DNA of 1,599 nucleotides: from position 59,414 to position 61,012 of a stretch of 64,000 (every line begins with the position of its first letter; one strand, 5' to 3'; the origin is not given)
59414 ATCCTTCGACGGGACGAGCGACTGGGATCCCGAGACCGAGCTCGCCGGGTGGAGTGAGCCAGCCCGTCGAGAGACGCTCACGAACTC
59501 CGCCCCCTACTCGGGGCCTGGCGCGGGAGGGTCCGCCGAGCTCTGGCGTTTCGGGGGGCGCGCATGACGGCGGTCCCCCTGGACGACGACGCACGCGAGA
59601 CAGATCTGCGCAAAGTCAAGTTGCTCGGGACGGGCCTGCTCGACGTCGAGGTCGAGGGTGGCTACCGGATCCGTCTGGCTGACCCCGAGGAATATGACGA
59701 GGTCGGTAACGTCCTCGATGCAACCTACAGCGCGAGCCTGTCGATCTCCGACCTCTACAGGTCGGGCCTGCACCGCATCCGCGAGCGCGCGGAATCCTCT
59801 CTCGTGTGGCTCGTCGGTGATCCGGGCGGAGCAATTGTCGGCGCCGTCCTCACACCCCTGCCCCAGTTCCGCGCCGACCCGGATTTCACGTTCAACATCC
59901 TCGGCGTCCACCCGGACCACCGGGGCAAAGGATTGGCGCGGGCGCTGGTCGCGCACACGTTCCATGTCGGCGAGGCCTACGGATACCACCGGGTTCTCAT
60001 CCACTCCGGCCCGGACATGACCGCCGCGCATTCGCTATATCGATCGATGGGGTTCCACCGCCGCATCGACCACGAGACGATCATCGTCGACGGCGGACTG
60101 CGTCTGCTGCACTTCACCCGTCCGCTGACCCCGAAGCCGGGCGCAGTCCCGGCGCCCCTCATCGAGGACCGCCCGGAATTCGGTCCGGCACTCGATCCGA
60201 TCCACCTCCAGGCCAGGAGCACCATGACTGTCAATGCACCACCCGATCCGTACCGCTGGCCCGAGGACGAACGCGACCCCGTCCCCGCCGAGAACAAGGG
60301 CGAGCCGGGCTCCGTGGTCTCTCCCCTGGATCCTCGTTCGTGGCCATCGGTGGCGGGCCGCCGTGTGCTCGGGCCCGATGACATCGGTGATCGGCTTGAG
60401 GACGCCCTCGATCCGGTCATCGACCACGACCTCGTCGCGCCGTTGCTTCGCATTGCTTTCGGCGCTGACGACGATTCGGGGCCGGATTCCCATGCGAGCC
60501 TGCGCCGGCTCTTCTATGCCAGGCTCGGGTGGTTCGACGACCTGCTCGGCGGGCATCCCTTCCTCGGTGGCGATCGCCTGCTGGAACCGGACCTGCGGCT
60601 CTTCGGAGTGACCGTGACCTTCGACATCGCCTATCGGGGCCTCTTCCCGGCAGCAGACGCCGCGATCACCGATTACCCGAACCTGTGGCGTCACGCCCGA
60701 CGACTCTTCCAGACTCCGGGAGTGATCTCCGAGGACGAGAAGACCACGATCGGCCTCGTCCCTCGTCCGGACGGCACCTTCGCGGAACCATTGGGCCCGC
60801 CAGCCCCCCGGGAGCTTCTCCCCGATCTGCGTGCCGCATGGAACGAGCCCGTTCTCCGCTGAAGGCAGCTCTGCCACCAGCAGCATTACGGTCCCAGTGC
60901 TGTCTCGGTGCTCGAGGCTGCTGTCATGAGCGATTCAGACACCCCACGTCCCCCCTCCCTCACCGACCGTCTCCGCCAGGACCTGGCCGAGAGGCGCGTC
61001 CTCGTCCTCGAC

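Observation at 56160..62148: Six-gene co-directional cluster: CBS/CysK-like PLP enzyme, three Xi-GST-derived proteins and a degenerate ClpP pair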

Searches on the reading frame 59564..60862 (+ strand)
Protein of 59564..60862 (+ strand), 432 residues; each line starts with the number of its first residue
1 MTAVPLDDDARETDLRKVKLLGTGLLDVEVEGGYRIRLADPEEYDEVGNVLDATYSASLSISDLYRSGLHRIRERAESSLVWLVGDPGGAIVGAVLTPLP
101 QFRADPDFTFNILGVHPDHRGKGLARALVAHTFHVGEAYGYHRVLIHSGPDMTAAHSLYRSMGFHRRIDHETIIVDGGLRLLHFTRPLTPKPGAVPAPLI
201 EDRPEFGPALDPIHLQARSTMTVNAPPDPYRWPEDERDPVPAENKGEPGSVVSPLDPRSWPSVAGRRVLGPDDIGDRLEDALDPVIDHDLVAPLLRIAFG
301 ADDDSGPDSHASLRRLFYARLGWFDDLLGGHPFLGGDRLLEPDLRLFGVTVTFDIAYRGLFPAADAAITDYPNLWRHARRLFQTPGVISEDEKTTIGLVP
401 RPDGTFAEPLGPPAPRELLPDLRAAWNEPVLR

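Call 3: search_protein_families(library=pfam, proteins=[window:59564-60862:+], max_evalue=0.01)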
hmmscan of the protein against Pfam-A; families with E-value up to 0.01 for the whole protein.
window:59564-60862:+ (432 aa): 6 families
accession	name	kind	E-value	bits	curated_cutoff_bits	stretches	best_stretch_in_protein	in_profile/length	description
PF00583.31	Acetyltransf_1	-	6.4e-12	46.2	20.7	1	63-164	20-116/116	Acetyltransferase (GNAT) family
PF13508.13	Acetyltransf_7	-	7.3e-10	39.5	27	1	81-165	5-83/84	Acetyltransferase (GNAT) domain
PF13410.11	GST_C_2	-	1.8e-06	28.4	24.9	1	314-380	8-69/69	Glutathione S-transferase, C-terminal domain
PF08445.16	FR47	-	2.5e-05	24.6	22.1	1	112-167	26-80/86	FR47-like protein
PF13673.13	Acetyltransf_10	-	4.3e-05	23.9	23.6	1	86-169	37-111/128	Acetyltransferase (GNAT) domain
PF13527.13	Acetyltransf_9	-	0.0094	16.4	25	0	114-164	79-124/127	Acetyltransferase (GNAT) domain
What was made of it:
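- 59564..60862 (+): g4: GNAT N-acetyltransferase fused through a disordered linker to a helical GST C-domain only. There is no thioredoxin-like domain and no Cys in that half. PF00583 6e-12 and PF13410 above its cutoff (call 3).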

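Call 4: search_protein_families(library=ncbifam, proteins=[window:59564-60862:+], max_evalue=0.01)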
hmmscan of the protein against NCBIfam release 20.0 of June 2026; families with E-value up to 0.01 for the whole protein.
window:59564-60862:+ (432 aa): 7 families
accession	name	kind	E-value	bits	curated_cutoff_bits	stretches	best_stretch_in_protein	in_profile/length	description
NF002959.0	PRK03624.1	equivalog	3.1e-06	26.9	124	1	78-166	47-131/147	GNAT family acetyltransferase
TIGR03448.1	mycothiol_MshD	equivalog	4.4e-05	23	163.1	1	112-167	233-288/294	mycothiol synthase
TIGR01575.1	rimI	equivalog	0.00014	22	86.4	1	78-167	30-115/132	ribosomal protein S18-alanine N-acetyltransferase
NF049894.1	CG3035_N_ac_Glu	equivalog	0.00028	20.2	280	1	114-167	239-292/300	N-acetylglutamate synthase, CG3035 family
NF040503.1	resist_ArsN1a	equivalog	0.00035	20.3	170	1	115-166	84-135/159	arsinothricin resistance N-acetyltransferase ArsN1 family A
NF033083.0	AAC_3_I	equivalog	0.0064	16.7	200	1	81-170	49-140/145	AAC(3)-I family aminoglycoside N-acetyltransferase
TIGR02406.1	ectoine_EctA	equivalog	0.0095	16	120.6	0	77-166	39-125/157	diaminobutyrate acetyltransferase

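Call 5: find_homologous_proteins(query=window:59564-60862:+)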
Query window:59564-60862:+ (432 aa): 13 proteins with E <= 0.001 among 8000 candidates.
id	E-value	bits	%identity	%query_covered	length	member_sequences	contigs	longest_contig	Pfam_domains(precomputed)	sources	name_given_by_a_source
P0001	1.2e-291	985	100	100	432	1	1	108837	PF13673.14,PF13508.14,PF13410.12,PF00583.32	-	-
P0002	1.1e-128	448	48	93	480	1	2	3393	PF13673.14,PF13508.14,PF13410.12,PF00583.32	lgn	-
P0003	1.8e-80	289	38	91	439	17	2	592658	PF13673.14,PF13508.14,PF00583.32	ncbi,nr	ncbi:MAG: GNAT family N-acetyltransferase [Ancrocorticia sp.]|nr:GNAT family N-acetyltransferase [An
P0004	8.6e-67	244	48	37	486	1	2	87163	PF13508.14,PF13410.12,PF00583.32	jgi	jgi:putative glutathione S-transferase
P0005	1.2e-62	230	38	91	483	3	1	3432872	PF13410.12,PF17171.10,PF00583.32,PF00043.31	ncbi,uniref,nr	ncbi:GNAT family N-acetyltransferase [Acidipropionibacterium virtanenii]|uniref:Glutathionyl-hydroqu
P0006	5.5e-62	228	35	96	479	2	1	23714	PF13410.12,PF17171.10,PF00583.32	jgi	jgi:putative glutathione S-transferase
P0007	8.9e-58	214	35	97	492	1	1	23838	PF13508.14,PF13410.12,PF00583.32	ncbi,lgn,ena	-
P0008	2.2e-56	210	35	91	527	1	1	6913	PF00583.32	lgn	-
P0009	7.5e-8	50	35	31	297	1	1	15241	PF13673.14,PF13508.14,PF08445.17,PF13527.14,PF00583.32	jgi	jgi:mycothiol synthase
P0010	3.8e-7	48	40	22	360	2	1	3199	PF13410.12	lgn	-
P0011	1.1e-6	46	29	35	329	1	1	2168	PF13410.12,PF00043.31,PF13409.13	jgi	jgi:putative glutathione S-transferase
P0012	1.3e-5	42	26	30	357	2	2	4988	PF13420.14,PF13302.14,PF13508.14,PF13523.13,PF00583.32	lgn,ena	-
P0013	8.8e-5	40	42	17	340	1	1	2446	PF13410.12,PF13409.13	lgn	-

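Call 6: find_encoding_contigs(protein=P0003, flank=10000, max_places=2)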
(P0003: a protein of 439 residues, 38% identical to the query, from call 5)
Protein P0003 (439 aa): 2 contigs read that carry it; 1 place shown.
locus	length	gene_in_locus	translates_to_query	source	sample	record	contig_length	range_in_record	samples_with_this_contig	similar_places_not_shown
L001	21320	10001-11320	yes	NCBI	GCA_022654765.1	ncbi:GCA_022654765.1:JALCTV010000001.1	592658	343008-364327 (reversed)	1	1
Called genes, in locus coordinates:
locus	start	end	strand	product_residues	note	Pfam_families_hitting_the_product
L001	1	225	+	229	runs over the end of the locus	PF14622:Ribonucleas_3_3, PF00636:Ribonuclease_3, PF00035:dsrm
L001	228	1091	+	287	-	PF01149:Fapy_DNA_glyco, PF06831:H2TH, PF06827:zf-FPG_IleRS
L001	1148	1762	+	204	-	PF00072:Response_reg, PF00196:GerE, PF08281:Sigma70_r4_2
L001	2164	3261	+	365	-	PF19300:BPD_transp_1_N (weak), PF00528:BPD_transp_1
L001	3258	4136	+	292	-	PF00528:BPD_transp_1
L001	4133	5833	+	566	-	PF00005:ABC_tran, PF00006:ATP-synt_ab (faint), PF02463:SMC_N (faint), PF13401:AAA_22 (faint), PF13304:AAA_21 (weak), PF08352:oligo_HPY (faint), PF00005:ABC_tran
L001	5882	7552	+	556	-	PF00496:SBP_bac_5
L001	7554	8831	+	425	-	PF01979:Amidohydro_1, PF07969:Amidohydro_3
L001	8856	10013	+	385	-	-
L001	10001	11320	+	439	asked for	PF00583:Acetyltransf_1, PF13673:Acetyltransf_10 (weak), PF13508:Acetyltransf_7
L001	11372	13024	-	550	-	PF01590:GAF, PF13185:GAF_2, PF01590:GAF, PF13185:GAF_2, PF13492:GAF_3 (weak), PF07730:HisKA_3, PF02518:HATPase_c, PF13581:HATPase_c_2 (weak)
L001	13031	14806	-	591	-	PF00664:ABC_membrane, PF00005:ABC_tran, PF13304:AAA_21 (faint)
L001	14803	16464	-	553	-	PF00664:ABC_membrane, PF00005:ABC_tran, PF02463:SMC_N (weak)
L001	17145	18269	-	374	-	PF02322:Cyt_bd_oxida_II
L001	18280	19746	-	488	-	PF01654:Cyt_bd_oxida_I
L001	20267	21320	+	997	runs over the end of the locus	PF10150:RNase_E_G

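Call 7: find_encoding_contigs(protein=P0005, flank=10000, max_places=2)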
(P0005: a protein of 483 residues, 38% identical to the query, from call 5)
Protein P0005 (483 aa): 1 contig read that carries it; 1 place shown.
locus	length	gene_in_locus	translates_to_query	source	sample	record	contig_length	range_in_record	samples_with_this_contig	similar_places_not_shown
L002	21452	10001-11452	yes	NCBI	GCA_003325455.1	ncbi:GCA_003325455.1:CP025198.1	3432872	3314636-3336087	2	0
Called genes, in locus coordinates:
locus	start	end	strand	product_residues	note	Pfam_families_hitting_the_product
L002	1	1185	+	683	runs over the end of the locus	PF00528:BPD_transp_1, PF00005:ABC_tran, PF03459:TOBE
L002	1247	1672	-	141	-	-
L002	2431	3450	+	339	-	PF19300:BPD_transp_1_N, PF00528:BPD_transp_1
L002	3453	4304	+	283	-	PF00528:BPD_transp_1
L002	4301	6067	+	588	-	PF00005:ABC_tran, PF02463:SMC_N (faint), PF13555:AAA_29 (faint), PF01935:DUF87 (faint), PF13401:AAA_22 (faint), PF13304:AAA_21 (weak), PF00005:ABC_tran, PF08352:oligo_HPY (weak)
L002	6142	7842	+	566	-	PF00496:SBP_bac_5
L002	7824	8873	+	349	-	PF13409:GST_N_2 (weak), PF00043:GST_C (weak), PF13410:GST_C_2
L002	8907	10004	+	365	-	PF13410:GST_C_2 (faint)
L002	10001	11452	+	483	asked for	PF00583:Acetyltransf_1, PF00043:GST_C (weak), PF13410:GST_C_2, PF17171:GST_C_6 (weak)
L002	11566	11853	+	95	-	PF00583:Acetyltransf_1 (weak), PF14542:Acetyltransf_CG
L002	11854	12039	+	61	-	-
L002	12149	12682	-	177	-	PF00210:Ferritin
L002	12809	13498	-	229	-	PF00027:cNMP_binding, PF13545:HTH_Crp_2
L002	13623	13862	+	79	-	PF00403:HMA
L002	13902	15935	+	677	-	PF00122:E1-E2_ATPase, PF00702:Hydrolase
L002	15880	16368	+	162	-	PF03745:DUF309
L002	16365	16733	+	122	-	PF22752:DUF488-N3i, PF22751:DUF488-N3a, PF04343:DUF488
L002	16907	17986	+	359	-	-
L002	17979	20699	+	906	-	PF00127:Copper-bind (faint), PF07731:Cu-oxidase_2 (faint), PF13473:Cupredoxin_1, PF07732:Cu-oxidase_3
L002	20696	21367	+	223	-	-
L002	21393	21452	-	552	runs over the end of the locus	PF00390:malic, PF03949:Malic_M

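Call 8: find_encoding_contigs(protein=P0004, flank=10000, max_places=2)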
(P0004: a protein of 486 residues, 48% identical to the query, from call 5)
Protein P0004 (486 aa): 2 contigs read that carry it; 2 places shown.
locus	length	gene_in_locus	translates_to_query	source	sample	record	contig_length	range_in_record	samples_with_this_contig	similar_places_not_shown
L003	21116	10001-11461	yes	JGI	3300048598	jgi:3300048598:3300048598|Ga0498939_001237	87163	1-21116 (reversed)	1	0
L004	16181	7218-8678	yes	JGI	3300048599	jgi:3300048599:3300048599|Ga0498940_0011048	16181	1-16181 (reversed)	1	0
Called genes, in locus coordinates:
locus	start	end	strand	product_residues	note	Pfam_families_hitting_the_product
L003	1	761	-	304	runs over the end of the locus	-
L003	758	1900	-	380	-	PF01547:SBP_bac_1 (weak), PF13531:SBP_bac_11, PF13343:SBP_bac_6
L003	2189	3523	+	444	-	PF01408:GFO_IDH_MocA, PF03447:NAD_binding_3 (weak), PF21135:DRL_cat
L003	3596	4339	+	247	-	PF00392:GntR, PF07729:FCD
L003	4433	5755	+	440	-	PF00083:Sugar_tr, PF12832:MFS_1_like (faint), PF07690:MFS_1, PF00083:Sugar_tr, PF07690:MFS_1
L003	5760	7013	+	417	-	PF07005:SBD_N, PF17042:NBD_C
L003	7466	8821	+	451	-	PF01979:Amidohydro_1, PF07969:Amidohydro_3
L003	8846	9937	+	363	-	PF13410:GST_C_2 (weak)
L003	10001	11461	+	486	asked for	PF00583:Acetyltransf_1, PF13508:Acetyltransf_7, PF13410:GST_C_2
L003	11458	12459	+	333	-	PF19300:BPD_transp_1_N (weak), PF00528:BPD_transp_1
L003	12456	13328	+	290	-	PF00528:BPD_transp_1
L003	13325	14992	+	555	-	PF00005:ABC_tran, PF01935:DUF87 (faint), PF13191:AAA_16 (faint), PF13555:AAA_29 (faint), PF13304:AAA_21 (faint), PF08352:oligo_HPY (weak), PF00005:ABC_tran, PF08352:oligo_HPY (weak), +1 more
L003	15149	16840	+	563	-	PF00496:SBP_bac_5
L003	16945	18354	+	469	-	PF13241:NAD_binding_7 (faint), PF05221:AdoHcyase (weak), PF00670:AdoHcyase_NAD, PF02826:2-Hacid_dh_C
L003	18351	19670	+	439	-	PF01979:Amidohydro_1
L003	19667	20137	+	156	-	PF06172:Cupin_5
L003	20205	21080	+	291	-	PF00497:SBP_bac_3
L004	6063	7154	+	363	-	PF13410:GST_C_2 (weak)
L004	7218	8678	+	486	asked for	PF00583:Acetyltransf_1, PF13508:Acetyltransf_7, PF13410:GST_C_2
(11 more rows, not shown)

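Call 9: find_encoding_contigs(protein=P0006, flank=10000, max_places=2)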
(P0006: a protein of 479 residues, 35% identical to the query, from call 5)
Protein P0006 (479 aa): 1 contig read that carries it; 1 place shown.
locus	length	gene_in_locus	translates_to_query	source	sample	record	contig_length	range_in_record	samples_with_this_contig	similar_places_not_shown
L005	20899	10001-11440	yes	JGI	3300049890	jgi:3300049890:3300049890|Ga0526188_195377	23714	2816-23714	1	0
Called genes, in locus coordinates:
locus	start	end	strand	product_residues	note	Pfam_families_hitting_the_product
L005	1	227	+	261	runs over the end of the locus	PF00106:adh_short, PF08659:KR, PF01370:Epimerase, PF13561:adh_short_C2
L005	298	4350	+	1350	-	PF18076:FGAR-AT_N, PF18072:FGAR-AT_linker, PF02769:AIRS_C, PF22689:FGAR-AT_PurM_N-like, PF02769:AIRS_C, PF13507:GATase_5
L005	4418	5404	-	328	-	PF00149:Metallophos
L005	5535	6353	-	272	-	PF02535:Zip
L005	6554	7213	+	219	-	PF00392:GntR, PF07729:FCD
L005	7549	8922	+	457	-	PF01979:Amidohydro_1, PF07969:Amidohydro_3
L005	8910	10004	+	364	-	-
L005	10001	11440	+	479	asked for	PF00583:Acetyltransf_1 (faint), PF13410:GST_C_2, PF17171:GST_C_6 (faint)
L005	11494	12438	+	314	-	PF19300:BPD_transp_1_N (weak), PF00528:BPD_transp_1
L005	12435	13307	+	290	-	PF00528:BPD_transp_1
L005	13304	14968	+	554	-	PF00005:ABC_tran, PF01935:DUF87 (faint), PF02463:SMC_N (faint), PF13304:AAA_21 (weak), PF08352:oligo_HPY (weak), PF00005:ABC_tran, PF13304:AAA_21 (weak), PF08352:oligo_HPY (weak), +3 more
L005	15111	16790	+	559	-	PF00496:SBP_bac_5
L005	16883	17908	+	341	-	PF13409:GST_N_2 (weak), PF13410:GST_C_2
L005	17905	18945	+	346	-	PF00291:PALP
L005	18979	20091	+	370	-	PF13410:GST_C_2 (faint)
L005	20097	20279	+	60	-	-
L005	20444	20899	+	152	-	?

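Call 10: find_encoding_contigs(protein=P0007, flank=10000, max_places=2)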
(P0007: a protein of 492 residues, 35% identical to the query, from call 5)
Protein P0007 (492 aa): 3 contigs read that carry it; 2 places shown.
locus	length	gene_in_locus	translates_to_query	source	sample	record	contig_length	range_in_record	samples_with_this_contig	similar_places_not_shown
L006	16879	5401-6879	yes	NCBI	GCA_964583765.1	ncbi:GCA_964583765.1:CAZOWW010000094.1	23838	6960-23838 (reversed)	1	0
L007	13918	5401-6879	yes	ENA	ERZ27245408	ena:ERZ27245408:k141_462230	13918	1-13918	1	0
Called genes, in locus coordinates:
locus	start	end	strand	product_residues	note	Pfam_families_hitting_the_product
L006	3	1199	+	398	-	?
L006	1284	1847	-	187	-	PF01872:RibD_C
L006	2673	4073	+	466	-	PF00202:Aminotran_3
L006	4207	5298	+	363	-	PF13410:GST_C_2 (faint)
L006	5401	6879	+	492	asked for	PF00583:Acetyltransf_1 (weak), PF13508:Acetyltransf_7 (weak), PF13410:GST_C_2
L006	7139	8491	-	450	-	PF04389:Peptidase_M28, PF01546:Peptidase_M20, PF07687:M20_dimer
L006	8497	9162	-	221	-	PF00486:Trans_reg_C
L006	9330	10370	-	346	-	PF00497:SBP_bac_3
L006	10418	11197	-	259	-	PF02463:SMC_N (faint), PF13555:AAA_29 (weak), PF00005:ABC_tran, PF09818:ABC_ATPase (faint), PF13304:AAA_21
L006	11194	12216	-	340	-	PF00528:BPD_transp_1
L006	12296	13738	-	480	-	PF00296:Bac_luciferase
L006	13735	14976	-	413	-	PF00296:Bac_luciferase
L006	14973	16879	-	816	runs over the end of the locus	PF13454:NAD_binding_9, PF00583:Acetyltransf_1, PF13508:Acetyltransf_7, PF08445:FR47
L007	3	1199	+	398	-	?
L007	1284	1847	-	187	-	PF01872:RibD_C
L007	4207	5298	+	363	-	PF13410:GST_C_2 (faint)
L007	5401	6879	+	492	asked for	PF00583:Acetyltransf_1 (weak), PF13508:Acetyltransf_7 (weak), PF13410:GST_C_2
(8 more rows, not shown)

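Call 11: find_encoding_contigs(protein=P0002, flank=10000, max_places=2)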
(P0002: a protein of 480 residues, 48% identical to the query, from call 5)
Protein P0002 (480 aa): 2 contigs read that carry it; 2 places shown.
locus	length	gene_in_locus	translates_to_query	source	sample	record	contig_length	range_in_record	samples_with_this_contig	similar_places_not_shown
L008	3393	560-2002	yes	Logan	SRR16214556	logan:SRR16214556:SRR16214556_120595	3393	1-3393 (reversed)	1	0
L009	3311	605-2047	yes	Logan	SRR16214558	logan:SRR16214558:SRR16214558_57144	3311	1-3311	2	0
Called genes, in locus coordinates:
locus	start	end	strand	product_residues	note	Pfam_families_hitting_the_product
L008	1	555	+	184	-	?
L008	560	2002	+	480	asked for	PF00583:Acetyltransf_1, PF13673:Acetyltransf_10 (weak), PF13508:Acetyltransf_7, PF13410:GST_C_2 (weak)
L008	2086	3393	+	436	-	?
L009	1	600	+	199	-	?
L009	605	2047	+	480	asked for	PF00583:Acetyltransf_1, PF13673:Acetyltransf_10 (weak), PF13508:Acetyltransf_7, PF13410:GST_C_2 (weak)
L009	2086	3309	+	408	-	?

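Call 21: search_solved_structures(query=window:59564-60862:+, show_alignments=2, max_evalue=0.01)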
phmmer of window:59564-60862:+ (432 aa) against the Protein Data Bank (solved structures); distinct sequences matched with E-value up to 0.01: 18.
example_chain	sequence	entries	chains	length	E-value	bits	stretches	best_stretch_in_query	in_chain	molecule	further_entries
3m1g_A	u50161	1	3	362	1e-13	54.2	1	308-389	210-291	Putative glutathione S-transferase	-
6gzf_A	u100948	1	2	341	5.6e-10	41.9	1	280-390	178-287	Glutathione S-transferase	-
4pts_A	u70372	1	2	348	1e-09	41.1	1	311-388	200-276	glutathione S-transferase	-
4fqu_A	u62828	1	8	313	4.4e-09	39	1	318-383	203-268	Putative glutathione transferase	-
4uss_A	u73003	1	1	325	1.4e-07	34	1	305-389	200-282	GLUTATHIONYL HYDROQUINONE REDUCTASE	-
3r3e_A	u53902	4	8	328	2.5e-07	33.2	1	318-388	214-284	Uncharacterized protein yqjG | protein yqjG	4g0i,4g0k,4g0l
6gcc_A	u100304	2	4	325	0.00014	24.1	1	319-391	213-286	Glutathione transferase Xi 3 mutant C56S | Glutathione transferase Xi 3 C56S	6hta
6gca_A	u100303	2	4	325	0.00014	24.1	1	319-391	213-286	Glutathione transferase Xi 3 from Trametes versicolor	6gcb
6gc9_A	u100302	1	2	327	0.0014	20.9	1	319-383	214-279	Glutathione transferase Xi 1 from Trametes versicolor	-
3ppu_A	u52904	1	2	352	0.0015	20.8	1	319-383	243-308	Glutathione-S-transferase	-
2ge3_A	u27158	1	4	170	0.0018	20.5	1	113-177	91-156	probable acetyltransferase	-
2pdo_A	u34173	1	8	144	0.0021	20.3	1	80-165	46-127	Acetyltransferase ypeA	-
7q3a_A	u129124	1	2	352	0.0024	20.1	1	70-165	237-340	Putative acetyltransferase, GNAT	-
4qus_A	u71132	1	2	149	0.0031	19.7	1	80-165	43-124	Acetyltransferase YpeA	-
4qvt_A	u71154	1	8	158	0.0037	19.5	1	80-165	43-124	Acetyltransferase YpeA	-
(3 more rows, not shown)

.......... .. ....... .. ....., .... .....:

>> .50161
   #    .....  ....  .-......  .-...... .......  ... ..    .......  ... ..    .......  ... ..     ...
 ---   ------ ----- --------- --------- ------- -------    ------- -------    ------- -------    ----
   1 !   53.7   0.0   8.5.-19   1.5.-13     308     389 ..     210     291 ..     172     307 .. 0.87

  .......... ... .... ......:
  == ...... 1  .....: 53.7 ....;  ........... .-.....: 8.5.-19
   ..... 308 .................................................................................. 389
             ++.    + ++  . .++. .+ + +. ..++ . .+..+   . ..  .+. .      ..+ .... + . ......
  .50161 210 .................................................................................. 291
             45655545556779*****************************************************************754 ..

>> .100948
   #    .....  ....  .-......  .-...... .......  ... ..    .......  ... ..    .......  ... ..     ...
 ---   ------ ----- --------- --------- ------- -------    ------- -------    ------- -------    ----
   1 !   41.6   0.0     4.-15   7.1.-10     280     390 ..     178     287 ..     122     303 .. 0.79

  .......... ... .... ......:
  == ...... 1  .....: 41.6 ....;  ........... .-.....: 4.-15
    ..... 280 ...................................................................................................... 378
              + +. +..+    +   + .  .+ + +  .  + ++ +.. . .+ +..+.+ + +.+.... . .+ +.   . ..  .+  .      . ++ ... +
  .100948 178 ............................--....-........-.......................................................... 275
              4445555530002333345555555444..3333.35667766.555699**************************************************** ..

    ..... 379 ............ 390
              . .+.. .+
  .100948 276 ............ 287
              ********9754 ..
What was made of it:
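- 59564..60862 (+): The C-terminal half matches the C-domains of Xi GSTs (call 21).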
